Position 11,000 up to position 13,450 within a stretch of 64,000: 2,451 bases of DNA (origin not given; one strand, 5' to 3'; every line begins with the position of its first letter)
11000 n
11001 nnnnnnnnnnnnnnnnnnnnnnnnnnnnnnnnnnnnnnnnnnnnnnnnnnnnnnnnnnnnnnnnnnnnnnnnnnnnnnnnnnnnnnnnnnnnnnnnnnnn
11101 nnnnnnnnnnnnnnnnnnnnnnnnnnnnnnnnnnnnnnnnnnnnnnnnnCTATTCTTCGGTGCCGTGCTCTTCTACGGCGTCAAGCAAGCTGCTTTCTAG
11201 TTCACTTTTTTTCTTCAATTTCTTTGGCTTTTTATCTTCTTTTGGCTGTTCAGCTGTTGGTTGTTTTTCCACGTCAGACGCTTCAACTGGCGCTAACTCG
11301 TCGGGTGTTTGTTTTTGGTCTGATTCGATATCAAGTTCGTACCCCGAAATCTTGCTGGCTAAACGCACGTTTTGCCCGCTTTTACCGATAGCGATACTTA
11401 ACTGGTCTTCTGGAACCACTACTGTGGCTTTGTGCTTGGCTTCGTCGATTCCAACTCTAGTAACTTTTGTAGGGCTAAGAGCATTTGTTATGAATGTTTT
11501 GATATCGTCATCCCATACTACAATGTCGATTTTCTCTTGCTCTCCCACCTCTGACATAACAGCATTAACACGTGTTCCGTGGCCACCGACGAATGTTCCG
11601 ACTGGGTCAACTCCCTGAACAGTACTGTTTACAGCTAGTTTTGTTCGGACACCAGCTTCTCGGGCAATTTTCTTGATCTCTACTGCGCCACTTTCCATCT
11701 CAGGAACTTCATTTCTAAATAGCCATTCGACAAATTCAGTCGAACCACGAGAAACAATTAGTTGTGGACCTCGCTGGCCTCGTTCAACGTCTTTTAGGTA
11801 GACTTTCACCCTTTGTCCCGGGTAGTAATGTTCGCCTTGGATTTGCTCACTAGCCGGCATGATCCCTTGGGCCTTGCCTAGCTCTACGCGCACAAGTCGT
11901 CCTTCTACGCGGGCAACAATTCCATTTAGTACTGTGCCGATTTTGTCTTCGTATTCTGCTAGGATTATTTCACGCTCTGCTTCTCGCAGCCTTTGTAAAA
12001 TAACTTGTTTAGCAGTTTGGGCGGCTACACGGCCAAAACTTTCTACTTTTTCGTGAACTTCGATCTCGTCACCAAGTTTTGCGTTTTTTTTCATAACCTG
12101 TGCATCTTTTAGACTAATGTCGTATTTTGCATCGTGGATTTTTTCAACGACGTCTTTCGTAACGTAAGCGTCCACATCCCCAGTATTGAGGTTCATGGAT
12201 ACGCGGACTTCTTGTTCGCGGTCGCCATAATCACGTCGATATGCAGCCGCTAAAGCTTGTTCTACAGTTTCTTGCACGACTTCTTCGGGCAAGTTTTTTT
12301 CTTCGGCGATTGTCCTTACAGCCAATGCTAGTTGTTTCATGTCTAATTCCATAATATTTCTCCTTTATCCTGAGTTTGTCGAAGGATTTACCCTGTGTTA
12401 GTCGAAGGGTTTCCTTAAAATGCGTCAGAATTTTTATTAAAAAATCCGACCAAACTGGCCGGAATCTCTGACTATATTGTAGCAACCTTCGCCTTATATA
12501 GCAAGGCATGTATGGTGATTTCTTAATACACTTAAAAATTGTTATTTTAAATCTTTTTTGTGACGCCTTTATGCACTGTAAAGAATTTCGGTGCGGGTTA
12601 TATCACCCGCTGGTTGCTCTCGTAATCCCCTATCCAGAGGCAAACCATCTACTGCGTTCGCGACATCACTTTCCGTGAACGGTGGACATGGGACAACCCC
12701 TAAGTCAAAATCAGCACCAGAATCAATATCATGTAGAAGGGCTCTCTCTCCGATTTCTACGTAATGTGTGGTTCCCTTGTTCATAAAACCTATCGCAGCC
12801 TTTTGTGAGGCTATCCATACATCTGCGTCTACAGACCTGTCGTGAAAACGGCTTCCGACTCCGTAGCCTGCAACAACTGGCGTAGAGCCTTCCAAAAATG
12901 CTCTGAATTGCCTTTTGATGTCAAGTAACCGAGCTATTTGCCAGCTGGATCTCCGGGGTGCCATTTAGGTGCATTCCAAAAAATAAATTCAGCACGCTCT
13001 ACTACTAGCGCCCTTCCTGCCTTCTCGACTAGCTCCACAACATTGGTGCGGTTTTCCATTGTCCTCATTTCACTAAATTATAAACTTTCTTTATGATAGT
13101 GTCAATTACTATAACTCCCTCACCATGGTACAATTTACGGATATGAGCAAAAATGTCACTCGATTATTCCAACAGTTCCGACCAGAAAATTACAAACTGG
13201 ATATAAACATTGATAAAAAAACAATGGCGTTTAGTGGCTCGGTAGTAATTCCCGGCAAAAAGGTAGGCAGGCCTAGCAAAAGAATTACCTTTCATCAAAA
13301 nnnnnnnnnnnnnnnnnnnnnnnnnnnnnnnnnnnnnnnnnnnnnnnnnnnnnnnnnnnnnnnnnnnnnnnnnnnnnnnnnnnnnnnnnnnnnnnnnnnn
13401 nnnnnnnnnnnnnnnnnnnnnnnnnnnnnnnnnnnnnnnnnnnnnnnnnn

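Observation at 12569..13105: Overlapping 44-aa and 131-aa orphan ORFs behind a perfect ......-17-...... promoter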

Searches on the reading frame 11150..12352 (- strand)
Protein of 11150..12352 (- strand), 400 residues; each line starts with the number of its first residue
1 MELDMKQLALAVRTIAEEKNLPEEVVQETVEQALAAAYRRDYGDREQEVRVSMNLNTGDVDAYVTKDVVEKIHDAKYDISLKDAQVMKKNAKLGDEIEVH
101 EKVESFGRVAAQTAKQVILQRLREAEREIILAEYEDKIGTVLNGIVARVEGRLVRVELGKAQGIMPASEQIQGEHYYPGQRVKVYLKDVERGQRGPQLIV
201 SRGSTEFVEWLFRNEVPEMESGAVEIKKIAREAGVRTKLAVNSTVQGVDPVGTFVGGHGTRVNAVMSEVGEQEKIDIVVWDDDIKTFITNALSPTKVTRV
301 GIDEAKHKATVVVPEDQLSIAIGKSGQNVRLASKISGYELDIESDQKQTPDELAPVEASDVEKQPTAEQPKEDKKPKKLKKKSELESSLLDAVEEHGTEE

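Call 9: find_related_loci(query=window:11150-12352:-, collection=genome_contigs, flank=6000)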
Query window:11150-12352:- (400 aa) in genome_contigs; peptide patterns used: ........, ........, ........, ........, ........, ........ (x = any residue, [..] = any of these).
184 stretches matched a pattern; 115 encode a relative of the query (tblastn E <= 1e-3); the best 80 are kept; 80 distinct loci.
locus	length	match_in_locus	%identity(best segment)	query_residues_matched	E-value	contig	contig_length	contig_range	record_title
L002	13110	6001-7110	87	1-372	0e+0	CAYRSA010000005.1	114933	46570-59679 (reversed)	MAG TPA_asm: uncultured Candidatus Saccharibacteria bacterium isolate SRP173033_co1_291 genome assembly, contig: NODE_21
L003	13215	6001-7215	82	1-400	0e+0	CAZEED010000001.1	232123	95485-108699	MAG TPA_asm: uncultured Candidatus Saccharibacteria bacterium isolate SRP300315_co1_141 genome assembly, contig: NODE_11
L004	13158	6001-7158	77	1-397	0e+0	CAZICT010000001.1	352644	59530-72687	MAG TPA_asm: uncultured Candidatus Saccharibacteria bacterium isolate SRP144015_co1_49 genome assembly, contig: NODE_11_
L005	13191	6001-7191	81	1-399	0e+0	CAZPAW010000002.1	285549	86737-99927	MAG TPA_asm: uncultured Candidatus Saccharibacteria bacterium isolate SRP300315_co1_57 genome assembly, contig: NODE_8_l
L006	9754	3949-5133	78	1-400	0e+0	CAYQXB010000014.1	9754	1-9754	MAG TPA_asm: uncultured Candidatus Saccharibacteria bacterium isolate SRP344714_co2_174 genome assembly, contig: NODE_18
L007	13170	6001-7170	79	1-400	0e+0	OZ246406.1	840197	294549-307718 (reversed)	MAG: uncultured Candidatus Saccharibacteria bacterium isolate SRP298887_co1_104 genome assembly, chromosome: 1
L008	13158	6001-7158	76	1-399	0e+0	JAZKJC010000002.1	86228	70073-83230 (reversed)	MAG: Patescibacteria group bacterium isolate ADI_DC_SW_02_SPN_11032020-bin081_1 DCSW02SPN_B081_1_000000000002, whole gen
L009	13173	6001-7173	78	1-400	0e+0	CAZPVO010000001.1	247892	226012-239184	MAG TPA_asm: uncultured Candidatus Saccharibacteria bacterium isolate SRP200132_co1_123 genome assembly, contig: NODE_31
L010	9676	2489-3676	75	1-397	0e+0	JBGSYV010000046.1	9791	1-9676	MAG: Candidatus Saccharimonadales bacterium isolate JTS-RE99 k141_12201987, whole genome shotgun sequence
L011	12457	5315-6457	76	1-397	0e+0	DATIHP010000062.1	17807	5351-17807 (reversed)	MAG TPA_asm: Candidatus Saccharimonadales bacterium isolate SMAG_U15641 k141_546315, whole genome shotgun sequence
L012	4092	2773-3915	75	1-397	0e+0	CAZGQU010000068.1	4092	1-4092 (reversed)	MAG TPA_asm: uncultured Candidatus Saccharibacteria bacterium isolate SRP144015_co1_132 genome assembly, contig: NODE_88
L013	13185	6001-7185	75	1-397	0e+0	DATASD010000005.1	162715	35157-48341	MAG TPA_asm: Candidatus Saccharimonadales bacterium isolate SMAG_U5511 k141_615605, whole genome shotgun sequence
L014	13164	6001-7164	74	1-399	0e+0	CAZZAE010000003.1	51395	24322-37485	MAG TPA_asm: uncultured Candidatus Saccharibacteria bacterium isolate SRP200132_co1_552 genome assembly, contig: NODE_10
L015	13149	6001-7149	76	1-397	0e+0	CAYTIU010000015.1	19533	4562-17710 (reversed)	MAG TPA_asm: uncultured Candidatus Saccharibacteria bacterium isolate SRP344714_co1_297 genome assembly, contig: NODE_52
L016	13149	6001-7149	73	1-399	0e+0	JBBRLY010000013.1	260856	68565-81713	MAG: Candidatus Saccharimonadales bacterium isolate La1_maxbin2.433 LA1C_X2.433_k141_275543L_260856_cov_35.1429, whole g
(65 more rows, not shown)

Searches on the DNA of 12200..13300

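Call 10: search_rna_families(source=window, start=12200, end=13300, threshold=evalue, max_evalue=1)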
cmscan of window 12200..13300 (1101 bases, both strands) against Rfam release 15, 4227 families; matches with E-value up to 1: 0.
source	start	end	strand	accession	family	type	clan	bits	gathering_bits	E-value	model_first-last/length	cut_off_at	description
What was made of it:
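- On rimP-leader attenuator (for the hairpin at 12463-12439): No Rfam match at E up to 1 (call 10).
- Closest known: rimP-leader attenuator of rimP-nusA-infB operons. Different: There is no Rfam match (call 10).
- Tried and rejected: Rfam on 12200-13300 at E up to 1 gave no match (call 10).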

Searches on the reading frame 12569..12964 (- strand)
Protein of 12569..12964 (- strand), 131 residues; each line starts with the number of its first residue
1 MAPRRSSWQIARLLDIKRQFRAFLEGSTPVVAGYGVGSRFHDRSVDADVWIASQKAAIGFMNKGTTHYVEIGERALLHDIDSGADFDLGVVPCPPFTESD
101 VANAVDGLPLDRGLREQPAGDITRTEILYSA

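Call 5: search_protein_families(library=pfam, proteins=[window:12572-12964:-], max_evalue=10)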
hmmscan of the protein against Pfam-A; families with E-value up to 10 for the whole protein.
seq(131 aa): 0 families

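Call 6: search_protein_families(library=ncbifam, proteins=[window:12572-12964:-], max_evalue=10)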
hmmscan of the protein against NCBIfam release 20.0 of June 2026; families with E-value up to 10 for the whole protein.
seq(131 aa): 0 families
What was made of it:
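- No Pfam or NCBIfam nucleotidyltransferase hit appears even at E up to 10 (calls 5, 6).
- Tried and rejected: Pfam and NCBIfam scans of ORF1, ORF2 and a first-guess fusion, at E up to 10, found nothing (calls 5, 6).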

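Call 8: find_encoding_contigs(protein=window:12569-12964:-, flank=5000, max_places=6)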
Protein window:12569-12964:- (131 aa): 2 contigs read that carry it; 1 place shown.
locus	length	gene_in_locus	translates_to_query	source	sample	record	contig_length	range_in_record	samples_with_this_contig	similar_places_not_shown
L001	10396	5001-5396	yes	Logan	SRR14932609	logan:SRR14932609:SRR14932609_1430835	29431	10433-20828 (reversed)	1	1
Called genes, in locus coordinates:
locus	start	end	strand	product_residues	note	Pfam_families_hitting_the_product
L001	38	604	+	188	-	PF01351:RNase_HII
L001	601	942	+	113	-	PF02021:UPF0102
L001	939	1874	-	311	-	-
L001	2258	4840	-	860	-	PF17900:Peptidase_M1_N, PF01433:Peptidase_M1, PF11838:ERAP1_C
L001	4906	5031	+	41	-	-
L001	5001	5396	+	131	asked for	-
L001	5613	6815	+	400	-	PF08529:NusA_N, PF00575:S1, PF13184:KH_NusA_1st, PF26594:KH_NusA_2nd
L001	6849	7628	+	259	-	-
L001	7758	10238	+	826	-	PF02861:Clp_N, PF13191:AAA_16 (weak), PF00004:AAA, PF17871:AAA_lid_9, PF00004:AAA, PF07724:AAA_2, PF07728:AAA_5, PF10431:ClpB_D2-small, +8 more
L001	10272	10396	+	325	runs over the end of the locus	-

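Call 18: predict_structure(protein=window:12569-12964:-)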
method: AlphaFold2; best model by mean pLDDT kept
length: 131 residues; sequences in the alignment: 1
mean_pLDDT: 38.2   pTM: 0.32
mean pLDDT of the five models: 38.2, 36.7, 35.0, 34.1, 33.2
residues with pLDDT >= 90: 0; 70-90: 0; 50-70: 17; < 50: 114
segments of 3 or more residues with pLDDT < 50: 1-4, 26-81, 83-131
pLDDT, mean of each block of 10 residues (from residue 1): 47 53 44 28 32 31 31 42 40 42 45 36 27 26
secondary structure, 60 per line:
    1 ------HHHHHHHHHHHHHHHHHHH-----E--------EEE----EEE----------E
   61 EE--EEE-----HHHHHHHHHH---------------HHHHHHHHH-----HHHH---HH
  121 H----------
elements in order: H7-25 E40-42 E47-49 E60-62 E65-67 H73-82 H98-106 H112-115
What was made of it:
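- ORF2 alone gives pLDDT 38.2 and pTM 0.32 (call 18).
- Tried and rejected: The single-sequence prediction of ORF2 was uninformative (pLDDT 38; call 18).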

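Call 19: search_protein_representatives(protein=window:12569-12964:-)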
Query: 131 residues. Proteins with E-value up to 0.001 (for the whole library): 3; up to 1e-10: 2; up to 1e-30: 1. The best 3 are listed.
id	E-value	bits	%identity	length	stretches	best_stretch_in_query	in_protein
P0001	2.5e-82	289.8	100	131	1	1-131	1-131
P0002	2.0e-12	63.6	38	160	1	8-123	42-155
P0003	3.6e-05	40.1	36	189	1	22-122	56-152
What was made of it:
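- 12569..12940 (-): C-terminal 123 codons plus stop of the ancestral gene (ORF2 frame), encoding helix 2, four long beta strands and C-terminal helices. phmmer hits P0002 (E 2e-12) and P0003 (E 3.6e-05) (call 19).
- Each starts about 34 residues before the point where ORF2 begins to align (call 19).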

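Call 26: find_encoding_contigs(protein=P0002, flank=8000, max_places=4)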
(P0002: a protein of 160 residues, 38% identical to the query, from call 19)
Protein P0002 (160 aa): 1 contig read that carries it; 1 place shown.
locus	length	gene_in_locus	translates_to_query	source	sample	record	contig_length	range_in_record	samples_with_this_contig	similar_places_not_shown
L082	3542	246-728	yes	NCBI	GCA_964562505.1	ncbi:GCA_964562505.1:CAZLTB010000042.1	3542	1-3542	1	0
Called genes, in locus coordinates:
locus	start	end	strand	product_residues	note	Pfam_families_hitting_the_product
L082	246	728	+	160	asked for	-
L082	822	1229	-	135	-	-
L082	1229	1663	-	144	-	-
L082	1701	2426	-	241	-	-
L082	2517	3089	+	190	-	-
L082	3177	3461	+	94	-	-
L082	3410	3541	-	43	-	?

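Call 27: find_encoding_contigs(protein=P0003, flank=8000, max_places=4)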
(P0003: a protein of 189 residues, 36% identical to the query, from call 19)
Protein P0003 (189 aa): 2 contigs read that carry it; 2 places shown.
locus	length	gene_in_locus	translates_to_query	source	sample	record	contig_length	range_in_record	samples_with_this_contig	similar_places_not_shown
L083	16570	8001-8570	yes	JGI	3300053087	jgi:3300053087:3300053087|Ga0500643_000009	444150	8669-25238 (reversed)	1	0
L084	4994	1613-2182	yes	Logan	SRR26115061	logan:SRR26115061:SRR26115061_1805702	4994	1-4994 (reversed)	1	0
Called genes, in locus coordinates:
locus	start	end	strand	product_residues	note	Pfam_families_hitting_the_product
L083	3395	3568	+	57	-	-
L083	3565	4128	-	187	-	-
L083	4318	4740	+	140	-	-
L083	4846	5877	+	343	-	-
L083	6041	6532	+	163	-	-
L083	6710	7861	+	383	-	PF13784:Fic_N, PF02661:Fic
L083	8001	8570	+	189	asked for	-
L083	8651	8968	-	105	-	PF03091:CutA1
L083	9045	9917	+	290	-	-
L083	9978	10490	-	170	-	PF01243:PNPOx_N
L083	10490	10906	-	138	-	-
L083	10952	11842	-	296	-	PF00561:Abhydrolase_1 (faint)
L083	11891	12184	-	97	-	-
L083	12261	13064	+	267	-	-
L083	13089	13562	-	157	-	-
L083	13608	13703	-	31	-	-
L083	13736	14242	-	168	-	-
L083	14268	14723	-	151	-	-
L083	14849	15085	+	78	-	-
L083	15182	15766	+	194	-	-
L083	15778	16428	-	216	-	-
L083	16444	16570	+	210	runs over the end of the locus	-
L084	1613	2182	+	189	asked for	-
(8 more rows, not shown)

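Call 32: search_protein_families(library=pfam, proteins=[P0002, P0003, L082:822-1229:-, L082:1229-1663:-, L082:1701-2426:-, L082:2517-3089:+, L082:3177-3461:+, L083:9045-9917:+, L083:6041-6532:+, L083:4846-5877:+], max_evalue=1)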
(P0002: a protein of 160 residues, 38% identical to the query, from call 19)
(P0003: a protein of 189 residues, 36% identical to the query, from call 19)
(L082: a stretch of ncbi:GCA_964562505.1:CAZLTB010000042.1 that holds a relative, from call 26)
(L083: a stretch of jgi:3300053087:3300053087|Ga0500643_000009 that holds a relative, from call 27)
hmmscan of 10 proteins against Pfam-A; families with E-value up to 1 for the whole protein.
P0002 (160 aa): 0 families

P0003 (189 aa): 0 families

L082:822-1229:- (135 aa): 0 families

L082:1229-1663:- (144 aa): 2 families
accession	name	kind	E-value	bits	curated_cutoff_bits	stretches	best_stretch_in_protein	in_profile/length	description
PF02289.21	MCH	-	0.088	12.5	25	1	73-115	229-273/311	Cyclohydrolase (MCH)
PF03304.18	Mlp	-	0.19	12.8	21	1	49-106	38-89/121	Mlp lipoprotein family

L082:1701-2426:- (241 aa): 5 families
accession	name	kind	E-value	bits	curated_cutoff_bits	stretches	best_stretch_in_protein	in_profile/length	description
PF14277.12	DUF4364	-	0.0013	19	26.9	1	160-231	5-75/162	Domain of unknown function (DUF4364)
PF14338.12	Mrr_N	-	0.034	14.7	29.5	1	171-226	33-85/87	Mrr N-terminal domain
PF18268.6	Hit1_C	-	0.1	13.2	26.1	0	135-154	13-32/82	Hit1 C-terminal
PF14947.12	HTH_45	-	0.1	13.1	25.5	1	191-230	33-70/77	Winged helix-turn-helix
PF05297.16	Herpes_LMP1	-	0.52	9.9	26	1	32-79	28-74/386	Herpesvirus latent membrane protein 1 (LMP1)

L082:2517-3089:+ (190 aa): 1 family
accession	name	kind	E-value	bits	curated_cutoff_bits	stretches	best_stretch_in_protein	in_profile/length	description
PF09285.17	Elong-fact-P_C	-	0.048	13.8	25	1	53-73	25-45/56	Elongation factor P, C-terminal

L082:3177-3461:+ (94 aa): 0 families

L083:9045-9917:+ (290 aa): 0 families

L083:6041-6532:+ (163 aa): 1 family
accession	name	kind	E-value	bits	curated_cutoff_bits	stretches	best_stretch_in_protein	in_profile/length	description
PF13472.12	Lipase_GDSL_2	-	0.11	13.4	32.9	1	75-153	67-135/178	GDSL-like Lipase/Acylhydrolase family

L083:4846-5877:+ (343 aa): 0 families
